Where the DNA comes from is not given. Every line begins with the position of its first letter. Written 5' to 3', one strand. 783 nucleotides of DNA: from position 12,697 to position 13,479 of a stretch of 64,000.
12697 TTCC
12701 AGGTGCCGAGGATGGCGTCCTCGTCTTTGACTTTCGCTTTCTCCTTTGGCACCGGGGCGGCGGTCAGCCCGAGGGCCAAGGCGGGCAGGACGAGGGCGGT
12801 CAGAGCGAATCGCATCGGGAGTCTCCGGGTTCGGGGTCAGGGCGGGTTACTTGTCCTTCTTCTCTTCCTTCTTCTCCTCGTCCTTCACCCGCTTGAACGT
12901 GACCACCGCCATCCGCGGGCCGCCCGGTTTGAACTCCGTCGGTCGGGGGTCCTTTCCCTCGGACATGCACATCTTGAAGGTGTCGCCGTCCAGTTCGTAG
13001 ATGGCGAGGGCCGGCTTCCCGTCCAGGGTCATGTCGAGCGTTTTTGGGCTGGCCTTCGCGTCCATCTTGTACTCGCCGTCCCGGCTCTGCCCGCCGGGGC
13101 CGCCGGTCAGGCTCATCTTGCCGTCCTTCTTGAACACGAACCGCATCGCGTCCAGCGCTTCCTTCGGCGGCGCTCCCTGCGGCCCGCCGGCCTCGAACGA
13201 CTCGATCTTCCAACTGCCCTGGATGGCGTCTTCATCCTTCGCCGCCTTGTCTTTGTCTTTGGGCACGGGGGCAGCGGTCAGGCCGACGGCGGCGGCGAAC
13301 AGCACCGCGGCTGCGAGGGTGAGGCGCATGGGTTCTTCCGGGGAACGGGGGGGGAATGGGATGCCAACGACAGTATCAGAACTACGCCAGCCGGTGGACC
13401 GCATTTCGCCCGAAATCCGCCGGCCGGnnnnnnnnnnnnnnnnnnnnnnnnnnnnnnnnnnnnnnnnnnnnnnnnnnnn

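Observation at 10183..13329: Tandem array of six TIGR03067-like secreted mini-proteins in two subtypes, interleaved with palindromic repeats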

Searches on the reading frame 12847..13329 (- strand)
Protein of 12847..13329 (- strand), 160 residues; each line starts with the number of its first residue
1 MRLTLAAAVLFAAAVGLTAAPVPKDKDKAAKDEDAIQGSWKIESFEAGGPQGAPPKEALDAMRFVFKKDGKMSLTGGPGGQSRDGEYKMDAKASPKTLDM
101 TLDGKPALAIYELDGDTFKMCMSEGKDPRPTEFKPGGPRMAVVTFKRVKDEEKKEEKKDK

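Call 5: search_protein_families(library=ncbifam, proteins=[window:12847-13329:-], max_evalue=0.01)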
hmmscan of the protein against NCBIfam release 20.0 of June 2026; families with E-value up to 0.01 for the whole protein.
window:12847-13329:- (160 aa): 2 families
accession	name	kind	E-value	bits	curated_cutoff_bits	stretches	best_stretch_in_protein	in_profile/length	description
TIGR03067.1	Planc_TIGR03067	domain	4.4e-21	75.1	40.15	1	31-134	2-107/107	TIGR03067 domain-containing protein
TIGR03066.1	Gem_osc_para_1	paralog_domain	6.7e-07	29.4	93.25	1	1-126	1-113/121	TIGR03066 family protein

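Call 6: search_protein_families(library=pfam, proteins=[window:12847-13329:-], max_evalue=0.01)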
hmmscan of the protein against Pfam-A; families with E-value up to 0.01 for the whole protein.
window:12847-13329:- (160 aa): 1 family
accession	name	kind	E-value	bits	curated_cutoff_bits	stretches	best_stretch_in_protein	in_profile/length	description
PF13648.12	Lipocalin_4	-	0.0025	19.1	22.4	1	36-119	1-88/89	Lipocalin-like domain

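Call 12: find_homologous_proteins(query=window:12850-13329:-, max_evalue=0.001)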
Query window:12850-13329:- (160 aa): 119 proteins with E <= 0.001 among 1911 candidates.
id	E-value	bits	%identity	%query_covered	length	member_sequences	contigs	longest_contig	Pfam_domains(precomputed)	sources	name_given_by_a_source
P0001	1.0e-97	343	100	100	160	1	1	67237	-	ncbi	-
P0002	4.6e-79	282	85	93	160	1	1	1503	-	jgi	jgi:uncharacterized protein (TIGR03067 family)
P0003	1.7e-70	254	75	98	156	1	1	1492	-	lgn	-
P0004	1.9e-70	254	78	98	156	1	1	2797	-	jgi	jgi:uncharacterized protein (TIGR03067 family)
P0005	8.3e-69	249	75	93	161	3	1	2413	-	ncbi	ncbi:MAG: TIGR03067 domain-containing protein [Gemmataceae bacterium]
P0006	1.3e-67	245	71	98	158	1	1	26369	-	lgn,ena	-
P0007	7.5e-67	242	75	83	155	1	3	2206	-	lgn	-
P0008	1.0e-59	219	63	93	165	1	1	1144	-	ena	-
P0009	6.8e-58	213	64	93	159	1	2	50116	-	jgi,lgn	jgi:uncharacterized protein (TIGR03067 family)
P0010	1.7e-56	209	63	91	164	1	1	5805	-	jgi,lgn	jgi:uncharacterized protein (TIGR03067 family)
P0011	4.5e-51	191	59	99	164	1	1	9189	-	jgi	jgi:uncharacterized protein (TIGR03067 family)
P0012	1.5e-49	186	57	93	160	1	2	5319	-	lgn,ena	-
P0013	2.4e-49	185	57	93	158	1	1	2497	-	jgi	jgi:uncharacterized protein (TIGR03067 family)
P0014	4.8e-49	184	59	93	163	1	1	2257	-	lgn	-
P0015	8.8e-49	184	58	100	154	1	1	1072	-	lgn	-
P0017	3.5e-44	169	59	100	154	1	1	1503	-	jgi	jgi:uncharacterized protein (TIGR03067 family)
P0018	8.3e-44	167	56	83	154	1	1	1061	-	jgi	jgi:uncharacterized protein (TIGR03067 family)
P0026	5.7e-42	161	52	93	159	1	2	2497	-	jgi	jgi:uncharacterized protein (TIGR03067 family)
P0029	6.0e-41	158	55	96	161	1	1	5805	-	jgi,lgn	jgi:uncharacterized protein (TIGR03067 family)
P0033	2.6e-40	156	52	99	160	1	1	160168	-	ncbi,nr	ncbi:MAG: TIGR03067 domain-containing protein [Planctomycetes bacterium]|nr:TIGR03067 domain-contain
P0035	6.0e-40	155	58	86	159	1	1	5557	-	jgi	jgi:uncharacterized protein (TIGR03067 family)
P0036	1.7e-39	153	51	93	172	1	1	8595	-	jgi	jgi:uncharacterized protein (TIGR03067 family)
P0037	1.9e-39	153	52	83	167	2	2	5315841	-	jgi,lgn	jgi:uncharacterized protein (TIGR03067 family)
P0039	5.1e-39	152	54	81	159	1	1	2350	-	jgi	jgi:uncharacterized protein (TIGR03067 family)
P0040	5.4e-39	152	53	93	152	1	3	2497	-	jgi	jgi:uncharacterized protein (TIGR03067 family)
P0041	8.1e-39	151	47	88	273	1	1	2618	-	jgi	jgi:uncharacterized protein (TIGR03067 family)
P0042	1.2e-38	151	49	92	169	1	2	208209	PF13648.13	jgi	jgi:uncharacterized protein (TIGR03067 family)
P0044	2.1e-38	150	55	100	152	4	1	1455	-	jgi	jgi:uncharacterized protein (TIGR03067 family)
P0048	8.2e-38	148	54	92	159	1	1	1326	-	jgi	jgi:uncharacterized protein (TIGR03067 family)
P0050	1.1e-37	148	51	91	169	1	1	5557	-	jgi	jgi:uncharacterized protein (TIGR03067 family)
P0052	1.5e-37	147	50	91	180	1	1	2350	-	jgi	jgi:uncharacterized protein (TIGR03067 family)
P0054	2.7e-37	146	48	93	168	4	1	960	-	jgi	jgi:uncharacterized protein (TIGR03067 family)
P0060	4.0e-36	142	52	97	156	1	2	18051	-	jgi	jgi:uncharacterized protein (TIGR03067 family)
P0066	3.1e-35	140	50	98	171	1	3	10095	-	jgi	jgi:uncharacterized protein (TIGR03067 family)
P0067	3.1e-35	140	51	97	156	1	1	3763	-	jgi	jgi:uncharacterized protein (TIGR03067 family)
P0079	3.1e-33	133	48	80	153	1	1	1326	-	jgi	jgi:uncharacterized protein (TIGR03067 family)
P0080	3.4e-33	133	52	99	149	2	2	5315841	-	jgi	jgi:uncharacterized protein (TIGR03067 family)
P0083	5.7e-33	132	49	91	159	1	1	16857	-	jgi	jgi:uncharacterized protein (TIGR03067 family)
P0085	9.1e-33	132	51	96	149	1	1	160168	-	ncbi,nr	ncbi:MAG: TIGR03067 domain-containing protein [Planctomycetes bacterium]|nr:TIGR03067 domain-contain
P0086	6.7e-32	129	47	86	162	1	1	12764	-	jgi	jgi:uncharacterized protein (TIGR03067 family)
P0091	1.7e-30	124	48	76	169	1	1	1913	-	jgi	jgi:uncharacterized protein (TIGR03067 family)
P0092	3.1e-30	123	49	94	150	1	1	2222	-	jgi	jgi:uncharacterized protein (TIGR03067 family)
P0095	1.6e-29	121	49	88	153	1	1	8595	-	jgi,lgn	jgi:uncharacterized protein (TIGR03067 family)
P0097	1.0e-27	115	47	83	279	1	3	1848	-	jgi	jgi:uncharacterized protein (TIGR03067 family)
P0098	1.4e-27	115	50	80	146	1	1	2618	-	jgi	jgi:uncharacterized protein (TIGR03067 family)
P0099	6.8e-27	113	48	84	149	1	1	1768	PF13648.13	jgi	jgi:uncharacterized protein (TIGR03067 family)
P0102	2.9e-25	107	43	76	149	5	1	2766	-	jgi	jgi:uncharacterized protein (TIGR03067 family)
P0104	4.2e-25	107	48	76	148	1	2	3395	-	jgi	jgi:uncharacterized protein (TIGR03067 family)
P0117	2.6e-18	85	41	75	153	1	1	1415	-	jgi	jgi:uncharacterized protein (TIGR03067 family)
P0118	1.5e-15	76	35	93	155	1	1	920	-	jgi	jgi:uncharacterized protein (TIGR03067 family)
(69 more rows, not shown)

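Call 15: find_encoding_contigs(protein=P0001, flank=10000, max_places=3)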
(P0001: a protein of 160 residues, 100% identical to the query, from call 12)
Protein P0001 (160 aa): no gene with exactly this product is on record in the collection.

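Call 16: find_encoding_contigs(protein=P0037, flank=10000, max_places=3)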
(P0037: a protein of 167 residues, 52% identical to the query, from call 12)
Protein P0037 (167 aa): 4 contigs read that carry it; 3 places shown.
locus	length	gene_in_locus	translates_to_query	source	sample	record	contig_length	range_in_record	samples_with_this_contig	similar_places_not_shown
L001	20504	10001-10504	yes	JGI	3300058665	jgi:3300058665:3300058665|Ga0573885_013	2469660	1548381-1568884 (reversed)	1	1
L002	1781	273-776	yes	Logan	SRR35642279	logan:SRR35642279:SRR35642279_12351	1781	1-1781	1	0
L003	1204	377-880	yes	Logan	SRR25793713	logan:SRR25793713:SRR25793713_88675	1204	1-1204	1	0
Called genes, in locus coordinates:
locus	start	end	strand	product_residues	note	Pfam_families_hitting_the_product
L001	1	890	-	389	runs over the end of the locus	-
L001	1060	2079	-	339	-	PF00291:PALP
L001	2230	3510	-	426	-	PF03033:Glyco_transf_28, PF00201:UDPGT, PF04101:Glyco_tran_28_C (weak), PF06722:EryCIII-like_C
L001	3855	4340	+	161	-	PF06983:3-dmu-9_3-mt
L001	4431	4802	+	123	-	-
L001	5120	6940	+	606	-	-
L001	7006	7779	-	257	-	PF13507:GATase_5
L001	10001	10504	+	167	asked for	-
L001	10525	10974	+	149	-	-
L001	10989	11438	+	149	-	-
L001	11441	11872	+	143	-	-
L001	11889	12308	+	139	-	-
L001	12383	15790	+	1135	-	PF00034:Cytochrom_C (faint), PF07635:PSCyt1, PF13442:Cytochrome_CBB3 (faint), PF07583:PSCyt2, PF00754:F5_F8_type_C, PF22633:F5_F8_type_C_2, PF07587:PSD1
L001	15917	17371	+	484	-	PF07394:DUF1501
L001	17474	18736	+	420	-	PF00884:Sulfatase, PF16347:SGSH_C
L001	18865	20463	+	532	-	PF01487:DHquinase_I, PF08501:Shikimate_dh_N, PF01488:Shikimate_DH, PF03807:F420_oxidored (weak), PF18317:SDH_C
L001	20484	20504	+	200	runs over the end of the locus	PF05685:Uma2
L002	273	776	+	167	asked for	-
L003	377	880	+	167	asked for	-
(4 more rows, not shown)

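Call 17: find_encoding_contigs(protein=P0033, flank=10000, max_places=3)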
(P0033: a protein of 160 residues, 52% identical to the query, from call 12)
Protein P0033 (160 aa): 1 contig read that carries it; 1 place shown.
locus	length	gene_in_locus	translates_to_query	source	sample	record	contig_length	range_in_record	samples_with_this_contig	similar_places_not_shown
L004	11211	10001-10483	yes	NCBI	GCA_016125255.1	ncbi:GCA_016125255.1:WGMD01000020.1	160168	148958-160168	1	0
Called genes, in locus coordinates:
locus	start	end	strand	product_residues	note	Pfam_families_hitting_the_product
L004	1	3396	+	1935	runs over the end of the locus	PF00404:Dockerin_1 (faint)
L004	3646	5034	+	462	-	-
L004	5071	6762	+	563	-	-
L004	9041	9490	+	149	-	-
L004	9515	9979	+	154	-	-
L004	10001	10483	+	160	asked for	-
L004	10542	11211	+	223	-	PF07635:PSCyt1, PF07583:PSCyt2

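Call 31: predict_structure(alignment_id=A2)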
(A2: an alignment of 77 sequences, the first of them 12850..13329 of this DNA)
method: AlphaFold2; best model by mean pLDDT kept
length: 160 residues; sequences in the alignment: 77
mean_pLDDT: 78.9   pTM: 0.69
mean pLDDT of the five models: 78.9, 78.7, 77.6, 74.3, 72.0
residues with pLDDT >= 90: 74; 70-90: 46; 50-70: 12; < 50: 28
segments of 3 or more residues with pLDDT < 50: 5-8, 10-21, 151-160
pLDDT, mean of each block of 10 residues (from residue 1): 48 43 58 92 86 84 93 86 92 93 92 95 87 83 90 42
secondary structure, 60 per line:
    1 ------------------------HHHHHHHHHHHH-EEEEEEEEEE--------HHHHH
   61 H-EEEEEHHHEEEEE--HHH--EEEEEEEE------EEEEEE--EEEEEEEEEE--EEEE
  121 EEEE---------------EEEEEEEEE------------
elements in order: H25-36 E38-47 H56-61 E63-67 E71-75 E83-90 E97-102 E105-114 E117-124 E140-148

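Call 35: fold_search(model_id=the predicted structure, library=pdb)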
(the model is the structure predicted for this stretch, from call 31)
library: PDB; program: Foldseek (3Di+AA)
matches with E <= 10: 1206; with E <= 0.001: 3
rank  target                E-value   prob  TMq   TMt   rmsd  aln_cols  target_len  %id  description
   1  4i3b_A                2.3e-04  1.00  0.38  0.42   6.1       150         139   17  Crystal structure of fluorescent protein UnaG wild type (released 2013-06-19)
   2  4i3b_F                4.2e-04  1.00  0.37  0.42   6.1       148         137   17  Crystal structure of fluorescent protein UnaG wild type (released 2013-06-19)
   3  4i3b_B                7.5e-04  1.00  0.37  0.41   6.2       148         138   17  Crystal structure of fluorescent protein UnaG wild type (released 2013-06-19)
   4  1vyf                  1.1e-03  1.00  0.36  0.42   5.8       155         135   15  schistosoma mansoni fatty acid binding protein in complex with oleic acid (released 2004-09-23)
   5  1dc9                  1.7e-03  1.00  0.37  0.43   5.4       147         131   13  PROPERTIES AND CRYSTAL STRUCTURE OF A BETA-BARREL FOLDING MUTANT, V60N INTESTINAL FATTY ACID BINDING PROTEIN (IFABP) (released 2000-03-20)
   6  3akn                  1.9e-03  1.00  0.38  0.44   5.2       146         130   12  X-ray structure of iFABP from human and rat with bound fluorescent fatty acid analogue (released 2011-07-20)
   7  5b27                  2.0e-03  1.00  0.38  0.43   6.2       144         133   12  The 1.02A structure of human FABP3 M20S mutant complexed with palmitic acid (released 2017-01-18)
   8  5b29                  2.0e-03  1.00  0.38  0.44   6.2       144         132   11  The 1.28A structure of human FABP3 F16V mutant complexed with palmitic acid at room temperature (released 2017-01-18)
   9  5hz9_A                2.0e-03  1.00  0.35  0.40   5.9       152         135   10  human FABP3 in complex with 6-Chloro-2-methyl-4-phenyl-quinoline-3-carboxylic acid (released 2016-12-14)
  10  2qm9_B                2.2e-03  1.00  0.37  0.42   5.5       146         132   12  Troglitazone Bound to Fatty Acid Binding Protein 4 (released 2007-10-09)
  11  1icn                  2.4e-03  1.00  0.38  0.45   5.3       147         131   14  ESCHERICHIA COLI-DERIVED RAT INTESTINAL FATTY ACID BINDING PROTEIN WITH BOUND MYRISTATE AT 1.5 A RESOLUTION AND I-FABPAR (released 1994-01-31)
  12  5b28                  2.4e-03  1.00  0.37  0.42   6.5       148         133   11  The 0.90A structure of human FABP3 F16V mutant complexed with palmitic acid (released 2017-01-18)
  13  1a18                  2.4e-03  1.00  0.35  0.41   5.9       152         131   12  PHENANTHROLINE MODIFIED MURINE ADIPOCYTE LIPID BINDING PROTEIN (released 1998-07-01)
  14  8wkh                  2.4e-03  1.00  0.34  0.40   6.2       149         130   13  Crystal structure of group 13 allergen from Blomia tropicalis (released 2023-11-22)
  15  4i3d_A                2.7e-03  1.00  0.38  0.42   5.8       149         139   17  Crystal structure of fluorescent protein UnaG N57A mutant (released 2013-06-19)
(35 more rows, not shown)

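Call 50: search_protein_representatives(alignment_id=A2)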
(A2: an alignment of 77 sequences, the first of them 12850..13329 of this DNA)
Query: 77 sequences, 155 profile positions. Proteins with E-value up to 0.001 (for the whole library): 21564; up to 1e-10: 9311; up to 1e-30: 293. The best 150 are listed.
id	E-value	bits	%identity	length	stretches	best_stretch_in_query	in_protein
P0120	3.6e-184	621.3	-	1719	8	16-152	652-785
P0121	2.8e-105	365.1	-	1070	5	19-155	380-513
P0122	2.7e-104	361.9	-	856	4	23-153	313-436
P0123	1.1e-100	350.2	-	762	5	26-153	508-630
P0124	1.7e-98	343.0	-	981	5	32-149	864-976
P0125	1.2e-93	327.2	-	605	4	34-152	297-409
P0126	3.7e-82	290.0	-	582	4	18-155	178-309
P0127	4.0e-82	289.9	-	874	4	23-152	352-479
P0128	1.4e-80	284.9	-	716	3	29-153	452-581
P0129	4.9e-77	273.3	-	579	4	5-150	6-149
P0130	6.0e-77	273.0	-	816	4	26-154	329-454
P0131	6.3e-75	266.5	-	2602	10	29-148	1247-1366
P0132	1.4e-74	265.4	-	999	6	18-150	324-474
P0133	1.6e-74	265.1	-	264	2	1-154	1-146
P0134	2.8e-70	251.4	-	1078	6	28-153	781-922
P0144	4.1e-58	211.9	-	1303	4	33-151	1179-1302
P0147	1.5e-56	206.8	-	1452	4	27-149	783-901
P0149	1.4e-55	203.7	-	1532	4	31-148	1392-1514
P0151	4.5e-55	202.0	-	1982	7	28-151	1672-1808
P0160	1.8e-52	193.5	-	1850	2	27-153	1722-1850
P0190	1.1e-44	168.2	-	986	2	18-152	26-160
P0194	2.5e-44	167.1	-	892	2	27-150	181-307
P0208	8.5e-43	162.1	-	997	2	29-149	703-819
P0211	1.5e-42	161.3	-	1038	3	29-147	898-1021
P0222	2.9e-41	157.1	-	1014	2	19-150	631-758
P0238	1.3e-39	151.8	-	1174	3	30-145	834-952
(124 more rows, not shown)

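Call 51: search_protein_families(library=pfam, proteins=[P0160, P0149, P0144, P0190, P0208, P0222, P0194, P0128], max_evalue=0.0001)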
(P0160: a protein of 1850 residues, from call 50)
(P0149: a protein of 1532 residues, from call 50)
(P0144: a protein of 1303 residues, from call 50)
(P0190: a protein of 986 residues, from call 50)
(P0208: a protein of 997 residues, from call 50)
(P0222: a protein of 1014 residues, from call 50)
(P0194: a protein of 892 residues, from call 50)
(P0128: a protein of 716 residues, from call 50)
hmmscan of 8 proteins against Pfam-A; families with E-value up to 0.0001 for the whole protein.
P0160 (1850 aa): 0 families

P0149 (1532 aa): 34 families (the best 25 are shown)
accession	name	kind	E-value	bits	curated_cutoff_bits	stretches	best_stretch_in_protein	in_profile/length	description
PF00069.31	Pkinase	-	7.6e-52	176.7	31.7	1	112-379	1-254/263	Protein kinase domain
PF25174.1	Beta-prop_THOC3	-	1.4e-43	149.3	305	3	935-1038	131-234/272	THOC3 beta-propeller domain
PF00400.38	WD40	-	1.3e-39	133.4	27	2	1009-1056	3-39/39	WD domain, G-beta repeat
PF24814.1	WD40_Prp19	-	1.5e-38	132.9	320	2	927-1038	85-198/281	Prp19 WD40 domain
PF25173.1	Beta-prop_WDR3_1st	-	4.4e-37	128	154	2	932-1038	28-134/184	WDR3 first beta-propeller domain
PF24807.1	WD40_CDC20-Fz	-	3e-28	99.4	200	1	930-1131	90-284/292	CDC20/Fizzy WD40 domain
PF23414.1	Beta-prop_EML_2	-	3.9e-28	99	90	2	1044-1190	14-145/266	Echinoderm microtubule-associated protein second beta-propeller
PF25168.1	Beta-prop_WDR36-Utp21_2nd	-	4.8e-28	98.9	84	2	931-1038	155-261/335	WDR36/Utp21 second beta-propeller domain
PF07714.23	PK_Tyr_Ser-Thr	-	6.3e-28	98.2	23.1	1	114-377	3-249/258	Protein tyrosine and serine/threonine kinase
PF25175.1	Beta-prop_WDR5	-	1.4e-26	93.9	250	2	974-1128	9-152/296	WDR5 beta-propeller domain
PF24817.1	WD40_WDHD1_1st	-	8.6e-26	91.2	109.9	1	934-1129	87-282/291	WDHD1 first WD40 domain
PF25172.1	Beta-prop_WDR3_2nd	-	4.6e-25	88.9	140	1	932-1038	174-280/293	WDR3 second beta-propeller domain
PF25391.1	WD40_Gbeta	-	1.1e-24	87.5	150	2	1045-1131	159-245/340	G protein beta WD-40 repeat protein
PF24805.1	EIF3I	-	2.5e-22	79.9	200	2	932-1034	9-110/324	EIF3I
PF24796.1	WDR55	-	9e-21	74.6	200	1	929-1038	49-158/296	WDR55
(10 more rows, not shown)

P0144 (1303 aa): 5 families
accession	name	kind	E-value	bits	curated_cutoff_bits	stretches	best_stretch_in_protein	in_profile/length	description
PF00069.31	Pkinase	-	3.2e-53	181.3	31.7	1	110-377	1-254/263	Protein kinase domain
PF07714.23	PK_Tyr_Ser-Thr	-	4e-30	105.4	23.1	1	112-375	3-249/258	Protein tyrosine and serine/threonine kinase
PF03109.22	ABC1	-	4.4e-10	39.5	22.9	1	183-260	143-219/244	ABC1 atypical kinase-like domain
PF01636.29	APH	-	5.1e-06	26.9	23.2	0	224-257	165-199/239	Phosphotransferase enzyme family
PF01163.29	RIO1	-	9.3e-06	25.8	22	1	146-253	46-149/187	RIO domain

P0190 (986 aa): 1 family
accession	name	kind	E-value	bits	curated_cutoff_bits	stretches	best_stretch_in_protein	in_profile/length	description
PF07596.16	SBP_bac_10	-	3.6e-84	283.4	23.3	3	560-632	9-84/268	Protein of unknown function (DUF1559)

P0208 (997 aa): 4 families
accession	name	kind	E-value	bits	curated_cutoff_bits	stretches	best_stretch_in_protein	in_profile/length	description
PF00069.31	Pkinase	-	2.8e-51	174.9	31.7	1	113-363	1-255/263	Protein kinase domain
PF07714.23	PK_Tyr_Ser-Thr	-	9.9e-36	123.8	23.1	1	118-360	6-249/258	Protein tyrosine and serine/threonine kinase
PF01636.29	APH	-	9.8e-06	25.9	23.2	0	220-260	158-198/239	Phosphotransferase enzyme family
PF17667.7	Pkinase_fungal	-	9.2e-05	21.8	24.1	0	228-307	304-384/387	Fungal protein kinase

P0222 (1014 aa): 2 families
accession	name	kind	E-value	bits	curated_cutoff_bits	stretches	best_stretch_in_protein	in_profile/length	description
PF00069.31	Pkinase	-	5.3e-48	164.1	31.7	1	116-365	1-254/263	Protein kinase domain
PF07714.23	PK_Tyr_Ser-Thr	-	1.2e-32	113.7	23.1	1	120-363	5-249/258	Protein tyrosine and serine/threonine kinase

P0194 (892 aa): 0 families

P0128 (716 aa): 3 families
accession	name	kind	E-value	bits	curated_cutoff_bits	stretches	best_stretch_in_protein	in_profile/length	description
PF08281.18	Sigma70_r4_2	-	6.3e-13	48.6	25.7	1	142-189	5-52/54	Sigma-70, region 4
PF04545.22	Sigma70_r4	-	1.8e-08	34.2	24.1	1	146-192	3-49/50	Sigma-70, region 4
PF04542.20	Sigma70_r2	-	2.9e-07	30.6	24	1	47-113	2-70/71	Sigma-70 region 2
